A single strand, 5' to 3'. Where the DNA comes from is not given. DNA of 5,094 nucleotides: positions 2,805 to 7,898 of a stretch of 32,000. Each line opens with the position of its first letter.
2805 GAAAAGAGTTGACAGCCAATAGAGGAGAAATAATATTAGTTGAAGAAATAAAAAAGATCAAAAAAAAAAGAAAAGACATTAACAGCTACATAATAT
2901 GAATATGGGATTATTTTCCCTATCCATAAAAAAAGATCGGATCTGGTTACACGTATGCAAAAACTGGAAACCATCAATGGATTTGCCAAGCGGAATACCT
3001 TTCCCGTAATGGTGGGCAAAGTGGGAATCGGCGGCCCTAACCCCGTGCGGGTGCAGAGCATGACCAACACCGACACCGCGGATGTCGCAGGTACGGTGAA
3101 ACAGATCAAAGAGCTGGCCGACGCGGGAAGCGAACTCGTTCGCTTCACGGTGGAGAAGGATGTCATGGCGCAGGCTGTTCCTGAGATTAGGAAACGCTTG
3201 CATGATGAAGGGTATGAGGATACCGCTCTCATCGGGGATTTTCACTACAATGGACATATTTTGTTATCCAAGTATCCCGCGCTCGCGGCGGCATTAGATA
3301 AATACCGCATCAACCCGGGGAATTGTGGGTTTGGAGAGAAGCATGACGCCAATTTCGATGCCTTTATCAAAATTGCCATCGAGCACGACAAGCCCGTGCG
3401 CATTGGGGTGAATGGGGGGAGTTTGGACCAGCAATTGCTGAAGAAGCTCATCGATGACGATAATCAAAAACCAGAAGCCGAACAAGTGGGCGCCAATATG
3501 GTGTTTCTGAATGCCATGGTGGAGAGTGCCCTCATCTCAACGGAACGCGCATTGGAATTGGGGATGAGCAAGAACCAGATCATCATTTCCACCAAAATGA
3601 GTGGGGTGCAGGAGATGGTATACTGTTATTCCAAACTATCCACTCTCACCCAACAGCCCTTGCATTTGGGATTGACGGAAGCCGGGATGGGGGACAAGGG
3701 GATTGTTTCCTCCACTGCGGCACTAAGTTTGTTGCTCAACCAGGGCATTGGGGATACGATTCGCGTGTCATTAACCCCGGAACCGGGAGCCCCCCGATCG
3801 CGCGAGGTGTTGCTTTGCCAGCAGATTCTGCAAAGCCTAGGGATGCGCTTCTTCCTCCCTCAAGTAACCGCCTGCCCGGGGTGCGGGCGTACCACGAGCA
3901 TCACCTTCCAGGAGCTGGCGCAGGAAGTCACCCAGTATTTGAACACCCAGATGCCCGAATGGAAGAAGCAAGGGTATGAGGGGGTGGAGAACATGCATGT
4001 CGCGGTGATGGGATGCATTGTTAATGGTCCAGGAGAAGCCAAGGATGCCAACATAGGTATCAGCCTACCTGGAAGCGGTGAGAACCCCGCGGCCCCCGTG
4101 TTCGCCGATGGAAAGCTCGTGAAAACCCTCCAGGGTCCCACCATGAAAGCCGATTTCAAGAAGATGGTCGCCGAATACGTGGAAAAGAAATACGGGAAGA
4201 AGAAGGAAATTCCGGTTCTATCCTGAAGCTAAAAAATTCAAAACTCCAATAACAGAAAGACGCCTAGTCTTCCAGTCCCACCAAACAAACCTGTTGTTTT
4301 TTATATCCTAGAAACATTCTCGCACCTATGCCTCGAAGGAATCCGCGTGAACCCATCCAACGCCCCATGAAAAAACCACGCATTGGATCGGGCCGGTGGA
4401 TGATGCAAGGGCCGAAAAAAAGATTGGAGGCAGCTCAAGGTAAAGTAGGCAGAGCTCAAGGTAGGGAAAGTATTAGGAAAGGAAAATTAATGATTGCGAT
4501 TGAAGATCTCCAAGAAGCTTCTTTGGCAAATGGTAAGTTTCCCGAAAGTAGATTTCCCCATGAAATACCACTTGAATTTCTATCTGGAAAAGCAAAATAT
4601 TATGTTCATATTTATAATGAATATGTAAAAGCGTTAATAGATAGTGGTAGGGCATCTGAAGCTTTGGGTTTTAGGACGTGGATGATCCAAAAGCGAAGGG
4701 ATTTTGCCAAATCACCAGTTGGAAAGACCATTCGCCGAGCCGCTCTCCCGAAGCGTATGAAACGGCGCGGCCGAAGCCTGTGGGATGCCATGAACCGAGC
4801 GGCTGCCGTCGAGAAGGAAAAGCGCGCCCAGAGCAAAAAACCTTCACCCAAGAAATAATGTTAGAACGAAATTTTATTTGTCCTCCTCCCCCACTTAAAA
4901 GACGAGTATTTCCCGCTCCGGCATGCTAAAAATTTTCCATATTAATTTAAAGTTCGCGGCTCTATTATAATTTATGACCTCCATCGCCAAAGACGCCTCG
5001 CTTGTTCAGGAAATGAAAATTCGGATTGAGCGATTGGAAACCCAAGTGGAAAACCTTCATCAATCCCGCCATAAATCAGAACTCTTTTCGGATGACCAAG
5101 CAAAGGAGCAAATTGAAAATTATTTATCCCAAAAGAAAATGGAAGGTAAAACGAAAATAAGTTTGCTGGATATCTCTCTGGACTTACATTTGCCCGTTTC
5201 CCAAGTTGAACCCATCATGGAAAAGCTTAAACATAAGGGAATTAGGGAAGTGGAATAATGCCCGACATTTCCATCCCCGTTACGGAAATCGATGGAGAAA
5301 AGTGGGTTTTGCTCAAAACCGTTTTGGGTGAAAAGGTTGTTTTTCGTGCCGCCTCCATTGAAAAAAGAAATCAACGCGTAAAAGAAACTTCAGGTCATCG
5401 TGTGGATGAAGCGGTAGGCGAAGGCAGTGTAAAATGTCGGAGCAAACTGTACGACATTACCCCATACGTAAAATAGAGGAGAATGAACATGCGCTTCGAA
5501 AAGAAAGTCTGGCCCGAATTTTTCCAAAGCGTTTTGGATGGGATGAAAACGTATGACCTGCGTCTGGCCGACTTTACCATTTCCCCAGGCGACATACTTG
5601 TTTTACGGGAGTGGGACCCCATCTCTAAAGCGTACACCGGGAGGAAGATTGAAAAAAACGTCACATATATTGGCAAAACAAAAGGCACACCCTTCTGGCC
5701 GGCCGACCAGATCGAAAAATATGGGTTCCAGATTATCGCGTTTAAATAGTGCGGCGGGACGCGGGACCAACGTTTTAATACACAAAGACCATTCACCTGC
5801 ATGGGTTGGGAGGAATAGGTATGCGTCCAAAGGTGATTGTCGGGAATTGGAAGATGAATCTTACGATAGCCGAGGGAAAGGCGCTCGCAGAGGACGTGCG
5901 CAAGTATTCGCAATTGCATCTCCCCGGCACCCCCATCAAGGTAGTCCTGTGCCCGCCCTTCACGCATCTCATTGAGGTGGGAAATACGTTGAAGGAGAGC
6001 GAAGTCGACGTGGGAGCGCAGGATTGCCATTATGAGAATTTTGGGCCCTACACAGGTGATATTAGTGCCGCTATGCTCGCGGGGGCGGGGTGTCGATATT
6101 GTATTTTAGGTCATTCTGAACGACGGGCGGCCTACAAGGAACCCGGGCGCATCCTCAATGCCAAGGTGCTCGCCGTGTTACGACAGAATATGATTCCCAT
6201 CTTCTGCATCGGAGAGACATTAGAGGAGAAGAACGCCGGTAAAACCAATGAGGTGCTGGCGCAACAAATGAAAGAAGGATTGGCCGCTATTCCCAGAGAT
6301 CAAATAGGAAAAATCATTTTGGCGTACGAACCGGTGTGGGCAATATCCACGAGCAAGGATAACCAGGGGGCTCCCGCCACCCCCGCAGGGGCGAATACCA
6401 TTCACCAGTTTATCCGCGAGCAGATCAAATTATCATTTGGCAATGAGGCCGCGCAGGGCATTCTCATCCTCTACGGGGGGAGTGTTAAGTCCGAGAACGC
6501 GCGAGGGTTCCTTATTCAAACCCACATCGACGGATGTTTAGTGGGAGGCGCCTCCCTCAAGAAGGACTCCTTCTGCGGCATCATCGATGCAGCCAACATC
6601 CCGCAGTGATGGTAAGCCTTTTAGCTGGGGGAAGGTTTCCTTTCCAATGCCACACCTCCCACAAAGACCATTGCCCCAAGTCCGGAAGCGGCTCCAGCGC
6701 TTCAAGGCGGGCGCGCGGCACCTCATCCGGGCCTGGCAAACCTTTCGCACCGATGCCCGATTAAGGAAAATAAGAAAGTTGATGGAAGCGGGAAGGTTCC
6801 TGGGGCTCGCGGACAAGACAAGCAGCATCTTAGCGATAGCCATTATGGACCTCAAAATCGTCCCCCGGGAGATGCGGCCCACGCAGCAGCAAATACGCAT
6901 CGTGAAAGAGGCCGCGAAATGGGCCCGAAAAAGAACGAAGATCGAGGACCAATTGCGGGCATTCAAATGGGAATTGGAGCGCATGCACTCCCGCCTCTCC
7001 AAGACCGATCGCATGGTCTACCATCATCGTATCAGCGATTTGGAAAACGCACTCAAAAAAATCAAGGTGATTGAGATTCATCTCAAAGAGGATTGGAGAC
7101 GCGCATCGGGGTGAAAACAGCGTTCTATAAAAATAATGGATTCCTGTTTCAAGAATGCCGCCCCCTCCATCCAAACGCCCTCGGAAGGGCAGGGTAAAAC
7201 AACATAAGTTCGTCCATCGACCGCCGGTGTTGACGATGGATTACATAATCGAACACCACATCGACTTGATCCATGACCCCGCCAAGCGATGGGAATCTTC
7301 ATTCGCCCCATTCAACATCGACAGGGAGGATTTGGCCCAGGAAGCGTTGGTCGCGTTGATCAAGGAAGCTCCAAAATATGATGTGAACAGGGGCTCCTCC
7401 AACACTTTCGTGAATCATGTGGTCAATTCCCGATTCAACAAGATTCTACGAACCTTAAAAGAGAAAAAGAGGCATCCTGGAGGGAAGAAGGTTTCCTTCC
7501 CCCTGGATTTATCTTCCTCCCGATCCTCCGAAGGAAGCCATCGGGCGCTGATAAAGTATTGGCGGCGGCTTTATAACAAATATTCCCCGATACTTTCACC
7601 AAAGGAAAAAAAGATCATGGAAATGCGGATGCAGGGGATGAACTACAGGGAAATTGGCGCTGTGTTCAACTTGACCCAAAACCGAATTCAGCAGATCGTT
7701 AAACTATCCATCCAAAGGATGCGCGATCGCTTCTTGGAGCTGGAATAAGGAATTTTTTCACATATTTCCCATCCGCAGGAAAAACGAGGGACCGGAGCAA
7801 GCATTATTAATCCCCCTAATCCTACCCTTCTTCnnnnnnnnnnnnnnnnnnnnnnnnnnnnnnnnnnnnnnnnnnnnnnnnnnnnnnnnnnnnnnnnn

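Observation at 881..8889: Bacterial MEP-pathway genes (dxs, ispG) clustered with a type-2 IPP isomerase in an apparently archaeal context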

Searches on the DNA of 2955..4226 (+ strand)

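Call 33: search_rna_families(sources=[L003, L005, L007, L008, L011, L012, L002], threshold=gathering)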
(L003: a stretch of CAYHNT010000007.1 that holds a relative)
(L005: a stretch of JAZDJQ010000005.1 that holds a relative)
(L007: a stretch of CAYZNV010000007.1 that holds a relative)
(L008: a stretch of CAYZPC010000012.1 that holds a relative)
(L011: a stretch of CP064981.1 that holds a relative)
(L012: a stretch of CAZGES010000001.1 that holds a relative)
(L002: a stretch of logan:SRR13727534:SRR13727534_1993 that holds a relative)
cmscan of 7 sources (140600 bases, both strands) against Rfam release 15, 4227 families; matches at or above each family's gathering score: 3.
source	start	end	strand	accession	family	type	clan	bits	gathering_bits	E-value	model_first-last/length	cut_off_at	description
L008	16801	16883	+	RF00005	tRNA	Gene; tRNA;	CL00001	62.1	29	1e-10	1-71/71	no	tRNA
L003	12757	12839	+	RF00005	tRNA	Gene; tRNA;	CL00001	60.1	29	3.6e-10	1-71/71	no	tRNA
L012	17258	17340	+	RF00005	tRNA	Gene; tRNA;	CL00001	60.1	29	3.7e-10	1-71/71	no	tRNA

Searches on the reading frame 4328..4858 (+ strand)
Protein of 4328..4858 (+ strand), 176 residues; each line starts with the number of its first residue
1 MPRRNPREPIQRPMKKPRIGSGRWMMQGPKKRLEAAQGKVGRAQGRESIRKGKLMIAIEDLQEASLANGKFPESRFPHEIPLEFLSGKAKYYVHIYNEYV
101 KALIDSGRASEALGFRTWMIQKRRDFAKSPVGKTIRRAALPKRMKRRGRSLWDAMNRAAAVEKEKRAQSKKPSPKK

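Call 3: search_protein_families(library=pfam, proteins=[window:4328-4858:+])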
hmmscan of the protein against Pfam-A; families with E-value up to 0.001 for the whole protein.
window:4328-4858:+ (176 aa): 0 families

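Call 4: search_protein_families(library=ncbifam, proteins=[window:4328-4858:+])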
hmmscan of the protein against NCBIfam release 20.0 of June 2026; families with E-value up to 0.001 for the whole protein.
window:4328-4858:+ (176 aa): 0 families

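Call 26: search_protein_families(library=pfam, proteins=[window:4328-4858:+], max_evalue=0.01)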
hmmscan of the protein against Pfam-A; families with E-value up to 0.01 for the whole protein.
window:4328-4858:+ (176 aa): 0 families

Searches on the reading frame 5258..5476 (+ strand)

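Call 26: search_protein_families(library=pfam, proteins=[window:5258-5476:+], max_evalue=0.01)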
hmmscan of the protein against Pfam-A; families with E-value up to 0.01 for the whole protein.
window:5258-5476:+ (72 aa): 1 family
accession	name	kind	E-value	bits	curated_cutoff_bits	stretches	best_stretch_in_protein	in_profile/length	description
PF24388.1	Permuted_GreAB-C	-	0.0055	16.8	27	0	4-31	25-53/54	Permuted GreAB-C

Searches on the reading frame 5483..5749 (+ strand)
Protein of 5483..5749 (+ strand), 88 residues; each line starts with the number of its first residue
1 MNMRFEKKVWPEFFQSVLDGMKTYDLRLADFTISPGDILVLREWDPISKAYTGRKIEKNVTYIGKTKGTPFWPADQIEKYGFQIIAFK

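Call 26: search_protein_families(library=pfam, proteins=[window:5483-5749:+], max_evalue=0.01)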
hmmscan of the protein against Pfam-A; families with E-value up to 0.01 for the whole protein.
window:5483-5749:+ (88 aa): 1 family
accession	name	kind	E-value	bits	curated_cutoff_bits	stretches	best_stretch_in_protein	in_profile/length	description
PF12961.13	DUF3850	-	1.4e-16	60.8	22.9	1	6-65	3-62/77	Domain of unknown function (DUF3850)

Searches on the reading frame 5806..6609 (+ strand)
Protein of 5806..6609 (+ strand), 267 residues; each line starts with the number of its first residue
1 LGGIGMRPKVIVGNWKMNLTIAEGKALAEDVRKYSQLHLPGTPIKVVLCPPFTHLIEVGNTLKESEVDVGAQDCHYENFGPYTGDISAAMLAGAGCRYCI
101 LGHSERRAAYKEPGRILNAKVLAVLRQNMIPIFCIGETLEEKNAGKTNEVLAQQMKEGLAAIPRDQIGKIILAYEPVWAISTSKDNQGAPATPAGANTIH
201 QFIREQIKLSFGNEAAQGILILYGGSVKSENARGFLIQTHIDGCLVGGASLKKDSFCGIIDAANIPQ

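Call 3: search_protein_families(library=pfam, proteins=[window:5806-6609:+])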
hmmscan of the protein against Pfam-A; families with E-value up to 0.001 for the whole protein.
window:5806-6609:+ (267 aa): 1 family
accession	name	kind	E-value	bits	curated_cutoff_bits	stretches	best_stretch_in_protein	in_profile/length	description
PF00121.24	TIM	-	1.6e-81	273.9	20.1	1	9-262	1-244/245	Triosephosphate isomerase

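Call 4: search_protein_families(library=ncbifam, proteins=[window:5806-6609:+])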
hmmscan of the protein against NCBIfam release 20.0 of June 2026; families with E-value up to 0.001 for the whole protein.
window:5806-6609:+ (267 aa): 9 families
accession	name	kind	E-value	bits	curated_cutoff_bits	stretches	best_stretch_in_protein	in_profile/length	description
NF010569.0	PRK13962.1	equivalog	9.7e-81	271.8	883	1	6-262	396-643/645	bifunctional phosphoglycerate kinase/triosephosphate isomerase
NF000722.0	PRK00042.2-1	equivalog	7.8e-65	218.7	293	1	10-263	4-248/256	triose-phosphate isomerase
NF011163.0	PRK14565.1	equivalog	1.5e-54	185.2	298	1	10-263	4-234/240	triosephosphate isomerase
TIGR00419.1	tim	equivalog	1.9e-49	168.5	130.6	1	10-254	1-228/228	triose-phosphate isomerase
NF012036.0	PRK15492.1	equivalog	6.9e-47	160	509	1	40-261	36-256/261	triosephosphate isomerase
NF011497.0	PRK14905.1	equivalog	9.6e-44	150.1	485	1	63-263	64-259/357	triosephosphate isomerase/PTS system glucose/sucrose-specific transporter subunit IIB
NF000728.0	PRK00042.3-2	equivalog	5.2e-37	127.6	255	1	10-263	2-229/231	triose-phosphate isomerase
NF000729.0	PRK00042.3-3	equivalog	1.2e-22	80.9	309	1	9-260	3-231/234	triose-phosphate isomerase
NF003302.0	PRK04302.1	subfamily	7.4e-08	32.4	132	1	25-118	22-108/223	triose-phosphate isomerase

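Call 49: search_solved_structures(query=window:5821-6609:+, max_evalue=1e-20)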
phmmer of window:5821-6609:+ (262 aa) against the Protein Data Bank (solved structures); distinct sequences matched with E-value up to 1e-20: 181 (the best 60 are shown).
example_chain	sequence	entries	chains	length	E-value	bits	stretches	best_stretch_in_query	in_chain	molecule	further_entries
7rpn_A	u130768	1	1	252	4.7e-65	222.6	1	1-259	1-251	Triosephosphate isomerase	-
2btm_A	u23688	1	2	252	1.7e-63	217.5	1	3-258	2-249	PROTEIN (TRIOSEPHOSPHATE ISOMERASE)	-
1btm_A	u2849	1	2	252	1.2e-62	214.8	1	3-258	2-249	TRIOSEPHOSPHATE ISOMERASE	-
1b9b_A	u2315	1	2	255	1.3e-62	214.6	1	3-251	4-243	PROTEIN (TRIOSEPHOSPHATE ISOMERASE)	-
4y96_A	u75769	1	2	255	5e-60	206.1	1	2-258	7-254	Triosephosphate Isomerase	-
3m9y_A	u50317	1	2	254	4.6e-55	189.9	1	1-258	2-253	Triosephosphate isomerase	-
3uwu_A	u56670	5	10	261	5.1e-55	189.7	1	1-258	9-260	Triosephosphate isomerase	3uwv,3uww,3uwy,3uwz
7n8u_A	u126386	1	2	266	2.7e-53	184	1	1-258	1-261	Triosephosphate isomerase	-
9qus_A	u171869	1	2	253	4.8e-53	183.2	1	1-256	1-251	Triosephosphate isomerase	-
3kxq_A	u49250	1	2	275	1.6e-52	181.6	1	5-256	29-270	Triosephosphate isomerase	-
4x22_A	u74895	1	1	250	2.1e-52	181.2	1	1-254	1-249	Triosephosphate isomerase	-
7rmn_A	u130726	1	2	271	2.6e-52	180.9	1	2-257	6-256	Triosephosphate isomerase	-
4ymz_A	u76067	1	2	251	4.7e-52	180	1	2-254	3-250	Triosephosphate isomerase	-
4y8f_A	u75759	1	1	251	2e-51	177.9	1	1-255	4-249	Triosephosphate Isomerase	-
6nee_A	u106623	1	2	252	2.5e-51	177.6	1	5-257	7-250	TRIOSEPHOSPHATE ISOMERASE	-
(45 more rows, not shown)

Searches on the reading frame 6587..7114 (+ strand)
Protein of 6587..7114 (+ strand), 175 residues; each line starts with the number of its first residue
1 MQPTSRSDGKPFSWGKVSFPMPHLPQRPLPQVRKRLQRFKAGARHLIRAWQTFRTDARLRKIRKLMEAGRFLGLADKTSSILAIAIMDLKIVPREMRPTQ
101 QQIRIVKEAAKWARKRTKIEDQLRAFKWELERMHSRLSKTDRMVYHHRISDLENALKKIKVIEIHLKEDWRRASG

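Call 3: search_protein_families(library=pfam, proteins=[window:6587-7114:+])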
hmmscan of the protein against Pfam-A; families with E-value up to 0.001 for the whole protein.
window:6587-7114:+ (175 aa): 1 family
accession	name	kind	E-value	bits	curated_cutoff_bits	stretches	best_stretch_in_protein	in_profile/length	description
PF10602.15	RPN7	-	0.00099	19.3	29.6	0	109-160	9-60/174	26S proteasome subunit RPN7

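Call 4: search_protein_families(library=ncbifam, proteins=[window:6587-7114:+])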
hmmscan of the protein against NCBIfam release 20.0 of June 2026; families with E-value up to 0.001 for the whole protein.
window:6587-7114:+ (175 aa): 0 families

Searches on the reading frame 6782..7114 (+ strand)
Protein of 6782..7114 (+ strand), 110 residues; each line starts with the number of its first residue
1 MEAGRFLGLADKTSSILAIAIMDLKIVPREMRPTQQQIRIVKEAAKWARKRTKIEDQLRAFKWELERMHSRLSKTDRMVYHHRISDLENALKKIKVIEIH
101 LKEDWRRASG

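Call 26: search_protein_families(library=pfam, proteins=[window:6782-7114:+], max_evalue=0.01)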
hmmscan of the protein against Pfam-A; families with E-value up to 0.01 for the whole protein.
window:6782-7114:+ (110 aa): 2 families
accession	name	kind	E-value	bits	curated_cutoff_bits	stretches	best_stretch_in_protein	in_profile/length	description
PF10602.15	RPN7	-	0.0029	17.8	29.6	1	44-95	9-60/174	26S proteasome subunit RPN7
PF15272.11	BBP1_C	-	0.0035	17.6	23.4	1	38-94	95-150/190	Spindle pole body component BBP1, C-terminal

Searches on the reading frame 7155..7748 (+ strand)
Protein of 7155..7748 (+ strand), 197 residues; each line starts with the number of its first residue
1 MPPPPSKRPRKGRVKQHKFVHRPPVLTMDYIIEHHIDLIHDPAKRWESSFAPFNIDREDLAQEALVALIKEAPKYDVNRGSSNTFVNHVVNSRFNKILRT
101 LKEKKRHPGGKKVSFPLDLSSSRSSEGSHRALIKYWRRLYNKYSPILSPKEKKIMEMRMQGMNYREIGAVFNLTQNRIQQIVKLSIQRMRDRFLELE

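Call 3: search_protein_families(library=pfam, proteins=[window:7155-7748:+])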
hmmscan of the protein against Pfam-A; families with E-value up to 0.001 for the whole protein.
window:7155-7748:+ (197 aa): 4 families
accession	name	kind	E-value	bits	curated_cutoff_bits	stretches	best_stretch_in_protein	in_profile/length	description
PF04545.22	Sigma70_r4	-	1.3e-07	31.4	24.1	1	147-190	5-49/50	Sigma-70, region 4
PF04542.20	Sigma70_r2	-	6.4e-07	29.5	24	1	32-102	2-66/71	Sigma-70 region 2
PF08281.18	Sigma70_r4_2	-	0.00059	19.9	25.7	0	147-181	11-46/54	Sigma-70, region 4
PF13518.12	HTH_28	-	0.00063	20.2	25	0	153-183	4-34/52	Helix-turn-helix domain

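Call 4: search_protein_families(library=ncbifam, proteins=[window:7155-7748:+])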
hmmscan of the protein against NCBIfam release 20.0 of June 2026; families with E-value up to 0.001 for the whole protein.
window:7155-7748:+ (197 aa): 24 families
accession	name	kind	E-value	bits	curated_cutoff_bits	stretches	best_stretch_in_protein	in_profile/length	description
TIGR02937.1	sigma70-ECF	superfamily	6.3e-17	61.7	42.9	1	28-192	3-164/165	sigma-70 family RNA polymerase sigma factor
TIGR02479.1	FliA_WhiG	subfamily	2.1e-14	53.8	189.6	2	144-192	173-222/224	FliA/WhiG family RNA polymerase sigma factor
NF005413.0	PRK06986.1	subfamily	1.2e-09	38.4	201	1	147-193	189-236/241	RNA polymerase sigma factor FliA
TIGR02859.1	spore_sigH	equivalog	1e-06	28.4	294.8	0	27-114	20-104/198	RNA polymerase sporulation sigma factor SigH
TIGR02985.1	Sig70_bacteroi1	subfamily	3.1e-06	27.5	126.4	1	56-192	27-161/162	RNA polymerase sigma-70 factor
TIGR02980.1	SigBFG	subfamily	4.3e-06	26.6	234.35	0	29-88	6-59/227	SigB/SigF/SigG family RNA polymerase sigma factor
NF005809.0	PRK07670.1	equivalog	5e-06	26.2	326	0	147-192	203-249/255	FliA/WhiG family RNA polymerase sigma factor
NF009091.0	PRK12427.1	equivalog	7.4e-06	25.8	339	1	147-193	184-231/233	FliA/WhiG family RNA polymerase sigma factor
NF041931.2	MzaA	equivalog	8.1e-06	24.9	800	0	147-191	654-703/726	MZA anti-phage system associated sigma-70 family RNA polymerase sigma factor MzaA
NF006146.0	PRK08295.1-3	equivalog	8.2e-06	25.5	414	0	28-195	33-210/218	RNA polymerase factor sigma-70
NF006147.0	PRK08295.1-4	equivalog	2e-05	24.3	212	0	55-182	47-189/201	RNA polymerase factor sigma-70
NF006148.0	PRK08295.1-5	equivalog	2.1e-05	24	208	0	26-114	33-118/218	RNA polymerase sporulation sigma factor SigH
NF004935.0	PRK06288.1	equivalog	2.2e-05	24.2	343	0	146-193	214-262/270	RNA polymerase sigma factor WhiG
TIGR02393.1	RpoD_Cterm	equivalog_domain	4.9e-05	23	354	0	146-191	176-226/238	RNA polymerase sigma factor RpoD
NF005248.0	PRK06759.1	equivalog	6e-05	22.8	133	1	56-192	29-153/156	RNA polymerase factor sigma-70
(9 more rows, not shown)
